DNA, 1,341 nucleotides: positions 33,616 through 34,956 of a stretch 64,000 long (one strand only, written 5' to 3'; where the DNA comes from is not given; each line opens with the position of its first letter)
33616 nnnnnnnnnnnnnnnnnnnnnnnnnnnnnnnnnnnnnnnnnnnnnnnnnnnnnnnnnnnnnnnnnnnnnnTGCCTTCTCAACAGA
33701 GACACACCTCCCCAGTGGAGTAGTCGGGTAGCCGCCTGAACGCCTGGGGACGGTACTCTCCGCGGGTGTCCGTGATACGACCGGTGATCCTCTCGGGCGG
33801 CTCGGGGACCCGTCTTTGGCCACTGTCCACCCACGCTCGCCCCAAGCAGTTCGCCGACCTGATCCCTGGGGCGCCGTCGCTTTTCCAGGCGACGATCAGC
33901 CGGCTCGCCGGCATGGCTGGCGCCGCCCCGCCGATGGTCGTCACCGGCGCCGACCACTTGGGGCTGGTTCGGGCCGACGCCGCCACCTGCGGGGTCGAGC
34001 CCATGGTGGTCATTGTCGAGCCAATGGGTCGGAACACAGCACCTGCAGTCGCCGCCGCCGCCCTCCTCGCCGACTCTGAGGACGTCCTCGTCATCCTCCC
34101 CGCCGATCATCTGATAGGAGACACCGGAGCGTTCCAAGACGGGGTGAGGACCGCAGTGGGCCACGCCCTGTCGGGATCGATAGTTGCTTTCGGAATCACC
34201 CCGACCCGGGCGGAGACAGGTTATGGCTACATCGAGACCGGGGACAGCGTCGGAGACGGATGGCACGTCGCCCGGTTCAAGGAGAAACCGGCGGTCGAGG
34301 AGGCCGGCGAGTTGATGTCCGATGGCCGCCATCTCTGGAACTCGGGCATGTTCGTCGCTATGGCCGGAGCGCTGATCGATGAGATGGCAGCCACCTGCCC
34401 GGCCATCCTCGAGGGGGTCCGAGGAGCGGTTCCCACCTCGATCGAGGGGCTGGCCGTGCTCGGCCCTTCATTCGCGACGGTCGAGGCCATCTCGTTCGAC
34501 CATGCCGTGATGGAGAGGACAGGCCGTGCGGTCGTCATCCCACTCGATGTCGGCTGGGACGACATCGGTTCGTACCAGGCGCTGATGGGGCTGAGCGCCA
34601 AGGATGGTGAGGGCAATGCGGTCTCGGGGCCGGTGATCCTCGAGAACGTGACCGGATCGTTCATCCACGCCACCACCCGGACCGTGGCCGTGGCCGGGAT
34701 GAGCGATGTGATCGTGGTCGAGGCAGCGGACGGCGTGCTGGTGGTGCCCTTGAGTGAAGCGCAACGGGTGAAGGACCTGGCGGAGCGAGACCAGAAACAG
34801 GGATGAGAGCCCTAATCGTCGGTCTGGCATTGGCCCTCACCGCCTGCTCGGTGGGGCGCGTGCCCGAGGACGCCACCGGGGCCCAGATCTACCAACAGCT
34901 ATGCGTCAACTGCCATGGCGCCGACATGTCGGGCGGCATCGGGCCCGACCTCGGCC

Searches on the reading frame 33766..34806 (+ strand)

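Call 31: search_protein_families(library=pfam, proteins=[window:33766-34806:+], max_evalue=0.001)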
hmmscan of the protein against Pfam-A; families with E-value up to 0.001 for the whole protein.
window:33766-34806:+ (346 aa): 3 families
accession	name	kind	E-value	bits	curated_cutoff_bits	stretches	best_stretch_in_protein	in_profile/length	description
PF00483.29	NTP_transferase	-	1.1e-43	150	21.2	1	6-280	2-242/245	Nucleotidyl transferase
PF22640.1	ManC_GMP_beta-helix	-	4.5e-10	39.7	27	1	296-340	9-53/55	MannoseP isomerase/GMP-like beta-helix domain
PF12804.13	NTP_transf_3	-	0.00042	21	27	1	7-115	2-96/160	MobA-like NTP transferase domain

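Call 32: search_protein_families(library=ncbifam, proteins=[window:33766-34806:+], max_evalue=0.001)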
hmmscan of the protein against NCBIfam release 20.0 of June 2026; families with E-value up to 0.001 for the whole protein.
window:33766-34806:+ (346 aa): 3 families
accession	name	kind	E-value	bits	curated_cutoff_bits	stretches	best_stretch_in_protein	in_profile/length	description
TIGR01479.1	GMP_PMI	equivalog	3.7e-97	326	372.95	1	4-341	1-344/467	mannose-1-phosphate guanylyltransferase/mannose-6-phosphate isomerase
NF012004.0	PRK15460.1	equivalog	4.2e-73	246.6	859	1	4-343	6-356/478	mannose-1-phosphate guanyltransferase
TIGR03992.1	Arch_glmU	subfamily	1.4e-05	24.1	292.1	1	6-196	3-173/393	bifunctional sugar-1-phosphate nucleotidylyltransferase/acetyltransferase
